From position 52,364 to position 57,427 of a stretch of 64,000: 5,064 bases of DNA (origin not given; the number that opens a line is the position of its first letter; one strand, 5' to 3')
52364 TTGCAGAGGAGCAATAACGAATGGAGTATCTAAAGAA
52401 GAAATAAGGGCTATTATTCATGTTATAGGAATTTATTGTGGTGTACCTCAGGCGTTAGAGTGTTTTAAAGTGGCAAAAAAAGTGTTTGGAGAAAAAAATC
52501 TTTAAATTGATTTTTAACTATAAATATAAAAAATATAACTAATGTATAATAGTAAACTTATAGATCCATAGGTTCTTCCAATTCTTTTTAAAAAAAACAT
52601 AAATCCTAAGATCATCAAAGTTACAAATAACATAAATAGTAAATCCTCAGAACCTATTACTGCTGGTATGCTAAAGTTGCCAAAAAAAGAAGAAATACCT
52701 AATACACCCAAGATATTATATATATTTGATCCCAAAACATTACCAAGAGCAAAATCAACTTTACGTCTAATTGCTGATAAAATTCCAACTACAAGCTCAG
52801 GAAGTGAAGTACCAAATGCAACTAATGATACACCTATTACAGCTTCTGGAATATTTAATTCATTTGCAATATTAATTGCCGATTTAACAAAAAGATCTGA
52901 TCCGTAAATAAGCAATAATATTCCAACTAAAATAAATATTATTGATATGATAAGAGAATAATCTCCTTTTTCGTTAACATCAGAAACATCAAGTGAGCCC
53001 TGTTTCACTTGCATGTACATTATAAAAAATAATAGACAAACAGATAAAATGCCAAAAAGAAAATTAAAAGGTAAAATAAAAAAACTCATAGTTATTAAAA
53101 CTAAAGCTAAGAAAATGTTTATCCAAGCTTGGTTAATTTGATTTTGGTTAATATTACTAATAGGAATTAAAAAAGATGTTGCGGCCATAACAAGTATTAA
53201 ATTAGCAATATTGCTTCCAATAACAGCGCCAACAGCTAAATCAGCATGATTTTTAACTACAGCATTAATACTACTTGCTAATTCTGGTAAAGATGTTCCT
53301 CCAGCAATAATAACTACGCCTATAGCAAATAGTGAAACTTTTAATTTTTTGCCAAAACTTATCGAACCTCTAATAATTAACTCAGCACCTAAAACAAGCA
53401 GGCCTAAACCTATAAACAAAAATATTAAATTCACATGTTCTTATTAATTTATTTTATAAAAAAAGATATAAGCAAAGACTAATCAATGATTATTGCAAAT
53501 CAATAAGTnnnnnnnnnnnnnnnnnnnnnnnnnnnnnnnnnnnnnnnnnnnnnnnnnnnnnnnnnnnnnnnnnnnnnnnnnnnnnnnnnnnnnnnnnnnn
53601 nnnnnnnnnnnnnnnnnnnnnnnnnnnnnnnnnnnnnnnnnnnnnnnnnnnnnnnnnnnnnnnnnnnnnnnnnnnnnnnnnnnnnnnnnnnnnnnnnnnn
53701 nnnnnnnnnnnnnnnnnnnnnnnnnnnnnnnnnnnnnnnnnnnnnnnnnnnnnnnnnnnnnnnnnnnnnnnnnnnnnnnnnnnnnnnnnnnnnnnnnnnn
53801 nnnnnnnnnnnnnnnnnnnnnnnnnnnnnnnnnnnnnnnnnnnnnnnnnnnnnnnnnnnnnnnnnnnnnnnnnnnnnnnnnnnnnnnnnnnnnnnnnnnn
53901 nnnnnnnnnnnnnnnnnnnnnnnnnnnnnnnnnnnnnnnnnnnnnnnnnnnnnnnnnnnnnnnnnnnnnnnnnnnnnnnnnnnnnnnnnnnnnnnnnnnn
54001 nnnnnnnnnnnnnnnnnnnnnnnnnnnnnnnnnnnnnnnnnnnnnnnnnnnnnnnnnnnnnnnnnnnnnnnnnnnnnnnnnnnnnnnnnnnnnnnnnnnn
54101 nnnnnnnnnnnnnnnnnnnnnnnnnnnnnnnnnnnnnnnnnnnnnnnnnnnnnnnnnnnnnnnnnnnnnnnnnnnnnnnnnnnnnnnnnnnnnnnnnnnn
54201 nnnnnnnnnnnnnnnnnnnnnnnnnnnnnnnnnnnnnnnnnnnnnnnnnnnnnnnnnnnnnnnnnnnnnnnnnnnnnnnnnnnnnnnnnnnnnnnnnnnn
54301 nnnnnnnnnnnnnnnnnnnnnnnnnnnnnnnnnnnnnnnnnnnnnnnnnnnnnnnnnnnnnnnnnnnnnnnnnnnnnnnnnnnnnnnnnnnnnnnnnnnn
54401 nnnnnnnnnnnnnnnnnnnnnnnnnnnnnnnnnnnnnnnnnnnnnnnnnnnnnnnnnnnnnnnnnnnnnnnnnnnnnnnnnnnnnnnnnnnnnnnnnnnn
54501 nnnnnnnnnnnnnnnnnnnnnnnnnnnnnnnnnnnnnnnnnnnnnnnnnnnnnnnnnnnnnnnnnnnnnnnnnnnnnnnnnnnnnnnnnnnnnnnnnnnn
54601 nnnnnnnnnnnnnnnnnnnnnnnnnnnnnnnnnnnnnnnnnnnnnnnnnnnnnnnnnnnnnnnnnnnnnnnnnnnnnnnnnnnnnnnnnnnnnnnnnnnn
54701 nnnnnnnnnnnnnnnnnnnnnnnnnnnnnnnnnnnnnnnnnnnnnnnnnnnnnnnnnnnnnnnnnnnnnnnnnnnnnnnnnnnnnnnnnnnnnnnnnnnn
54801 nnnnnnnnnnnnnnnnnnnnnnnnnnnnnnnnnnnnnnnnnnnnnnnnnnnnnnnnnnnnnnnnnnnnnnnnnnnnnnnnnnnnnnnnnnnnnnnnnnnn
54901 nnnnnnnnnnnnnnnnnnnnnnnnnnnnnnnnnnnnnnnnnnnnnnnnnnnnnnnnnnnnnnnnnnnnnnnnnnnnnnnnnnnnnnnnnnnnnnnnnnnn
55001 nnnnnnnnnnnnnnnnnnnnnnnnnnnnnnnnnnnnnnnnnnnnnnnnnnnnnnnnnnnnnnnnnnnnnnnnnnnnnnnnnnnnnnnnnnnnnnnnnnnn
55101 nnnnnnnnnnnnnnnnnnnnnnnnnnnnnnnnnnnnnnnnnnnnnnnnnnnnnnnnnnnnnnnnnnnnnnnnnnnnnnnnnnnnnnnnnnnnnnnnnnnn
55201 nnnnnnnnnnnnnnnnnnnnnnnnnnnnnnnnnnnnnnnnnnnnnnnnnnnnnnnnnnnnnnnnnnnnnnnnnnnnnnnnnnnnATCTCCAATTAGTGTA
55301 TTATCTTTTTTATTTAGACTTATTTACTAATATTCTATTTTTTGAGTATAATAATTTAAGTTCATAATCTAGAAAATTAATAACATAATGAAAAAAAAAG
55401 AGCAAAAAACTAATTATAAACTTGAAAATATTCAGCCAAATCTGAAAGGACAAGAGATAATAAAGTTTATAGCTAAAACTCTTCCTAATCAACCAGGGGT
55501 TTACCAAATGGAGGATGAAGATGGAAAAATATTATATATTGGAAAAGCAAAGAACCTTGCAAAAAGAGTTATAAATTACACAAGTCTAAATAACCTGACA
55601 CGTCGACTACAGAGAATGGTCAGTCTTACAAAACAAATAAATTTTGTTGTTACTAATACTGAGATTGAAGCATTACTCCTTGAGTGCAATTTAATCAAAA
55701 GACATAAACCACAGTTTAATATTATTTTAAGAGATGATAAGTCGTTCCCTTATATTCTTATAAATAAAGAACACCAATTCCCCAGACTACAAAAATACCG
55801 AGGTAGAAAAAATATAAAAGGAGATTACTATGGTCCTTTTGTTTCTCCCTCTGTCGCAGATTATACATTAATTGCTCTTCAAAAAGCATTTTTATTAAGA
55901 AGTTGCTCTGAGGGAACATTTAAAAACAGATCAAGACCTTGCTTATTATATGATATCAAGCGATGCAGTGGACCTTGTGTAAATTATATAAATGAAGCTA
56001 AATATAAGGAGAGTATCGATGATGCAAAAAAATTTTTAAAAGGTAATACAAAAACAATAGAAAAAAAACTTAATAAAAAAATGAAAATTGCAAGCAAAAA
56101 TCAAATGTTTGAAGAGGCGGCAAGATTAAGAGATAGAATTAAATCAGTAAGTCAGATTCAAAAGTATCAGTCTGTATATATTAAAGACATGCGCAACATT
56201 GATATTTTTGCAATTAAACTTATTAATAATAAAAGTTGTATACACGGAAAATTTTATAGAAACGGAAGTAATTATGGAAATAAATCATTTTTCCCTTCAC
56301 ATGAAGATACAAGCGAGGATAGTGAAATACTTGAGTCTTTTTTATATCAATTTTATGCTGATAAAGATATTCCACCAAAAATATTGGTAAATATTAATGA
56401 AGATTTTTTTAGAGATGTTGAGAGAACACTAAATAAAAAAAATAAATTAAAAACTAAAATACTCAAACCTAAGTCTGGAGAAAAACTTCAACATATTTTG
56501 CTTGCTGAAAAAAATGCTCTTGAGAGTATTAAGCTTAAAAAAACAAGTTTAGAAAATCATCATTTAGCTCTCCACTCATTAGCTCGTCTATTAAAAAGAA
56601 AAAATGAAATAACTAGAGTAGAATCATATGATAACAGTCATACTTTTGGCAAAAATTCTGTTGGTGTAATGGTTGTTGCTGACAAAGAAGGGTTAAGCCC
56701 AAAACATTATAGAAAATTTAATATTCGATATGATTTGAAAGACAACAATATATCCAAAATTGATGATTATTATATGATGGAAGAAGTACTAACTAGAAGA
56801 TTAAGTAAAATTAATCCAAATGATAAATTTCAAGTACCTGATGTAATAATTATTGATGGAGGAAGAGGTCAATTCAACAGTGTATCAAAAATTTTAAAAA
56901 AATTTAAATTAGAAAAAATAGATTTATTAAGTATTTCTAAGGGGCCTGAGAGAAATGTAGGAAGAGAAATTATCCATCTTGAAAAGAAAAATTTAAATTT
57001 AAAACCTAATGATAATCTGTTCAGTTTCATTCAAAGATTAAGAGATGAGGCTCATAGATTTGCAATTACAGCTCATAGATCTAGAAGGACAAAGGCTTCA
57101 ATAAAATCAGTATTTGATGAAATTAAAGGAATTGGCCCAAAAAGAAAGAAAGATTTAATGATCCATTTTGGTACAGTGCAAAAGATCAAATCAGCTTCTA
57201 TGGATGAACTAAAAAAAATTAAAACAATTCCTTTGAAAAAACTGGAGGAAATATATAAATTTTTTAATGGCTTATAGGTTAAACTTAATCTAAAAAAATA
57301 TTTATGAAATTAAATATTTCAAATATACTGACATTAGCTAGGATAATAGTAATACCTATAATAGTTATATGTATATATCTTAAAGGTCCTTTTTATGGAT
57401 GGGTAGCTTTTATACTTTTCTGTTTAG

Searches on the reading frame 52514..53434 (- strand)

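Call 8: search_protein_families(library=ncbifam, proteins=[window:52514-53434:-], max_evalue=0.00001)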
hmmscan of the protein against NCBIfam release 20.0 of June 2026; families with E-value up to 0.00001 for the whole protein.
window:52514-53434:- (306 aa): 6 families
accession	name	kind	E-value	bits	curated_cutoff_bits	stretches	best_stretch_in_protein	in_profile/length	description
TIGR00367.1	TIGR00367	hypoth_equivalog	4.8e-57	193.4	179.65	1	3-300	5-312/312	calcium/sodium antiporter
NF008005.0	PRK10734.1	equivalog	8.6e-41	140.2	432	2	162-304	2-143/325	calcium/sodium antiporter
TIGR00846.1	caca2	superfamily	8.1e-10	38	317.45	1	150-302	214-369/372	calcium/proton exchanger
TIGR00845.1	caca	equivalog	9e-09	33.7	679.85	1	160-247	751-832/921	sodium/calcium exchanger 1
TIGR00927.1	2A1904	subfamily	1.4e-08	33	710.1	1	168-305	465-600/1209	K+-dependent Na+/Ca+ exchanger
TIGR00378.1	cax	equivalog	5.6e-06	25.8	211.15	0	80-268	123-313/349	calcium/proton exchanger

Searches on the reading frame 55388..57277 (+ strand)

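Call 8: search_protein_families(library=ncbifam, proteins=[window:55388-57277:+], max_evalue=0.00001)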
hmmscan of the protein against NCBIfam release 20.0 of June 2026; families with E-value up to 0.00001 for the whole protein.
window:55388-57277:+ (629 aa): 15 families
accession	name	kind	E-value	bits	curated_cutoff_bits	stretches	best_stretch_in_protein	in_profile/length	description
TIGR00194.1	uvrC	equivalog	3e-165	551.2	285.45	1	29-607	5-574/574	excinuclease ABC subunit UvrC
NF001824.0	PRK00558.1-5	equivalog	1.2e-127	427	451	1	29-625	11-643/652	excinuclease ABC subunit UvrC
NF011263.0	PRK14669.1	equivalog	5.7e-107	358.8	1108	1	30-611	8-589/624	excinuclease ABC subunit C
NF011262.0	PRK14668.1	equivalog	1.1e-105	354.2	544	1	25-620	6-571/577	excinuclease ABC subunit C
NF011260.0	PRK14666.1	equivalog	9.6e-104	348.5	649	2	30-335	7-314/698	excinuclease ABC subunit C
NF011261.0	PRK14667.1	equivalog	1.8e-99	333.8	818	1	29-625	10-564/567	excinuclease ABC subunit C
NF011264.0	PRK14670.1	equivalog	3.1e-84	283.3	1021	1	30-625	13-588/602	excinuclease ABC subunit C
NF011266.0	PRK14672.1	equivalog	1.2e-75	255.2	1504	2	23-335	9-315/691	excinuclease ABC subunit C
NF005906.0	PRK07883.1-4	equivalog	1.4e-61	208.6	495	1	24-334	204-512/563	DEDD exonuclease domain-containing protein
NF005907.0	PRK07883.1-5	equivalog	2.4e-48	164.9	454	1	26-254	221-451/584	DEDD exonuclease domain-containing protein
NF005905.0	PRK07883.1-3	equivalog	1.1e-38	133.3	508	1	25-258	216-447/581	DEDD exonuclease domain-containing protein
NF005904.0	PRK07883.1-2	equivalog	3.6e-34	118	969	1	26-256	223-454/584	DEDD exonuclease domain-containing protein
NF005903.0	PRK07883.1-1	equivalog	6.5e-24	84.3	1038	1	21-253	234-463/642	DEDD exonuclease domain-containing protein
NF007833.0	PRK10545.1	equivalog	1.4e-18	67.1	367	1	23-209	22-205/289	excinuclease Cho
NF010337.0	PRK13766.1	equivalog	6.2e-06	24.6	610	1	560-625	708-774/781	Hef nuclease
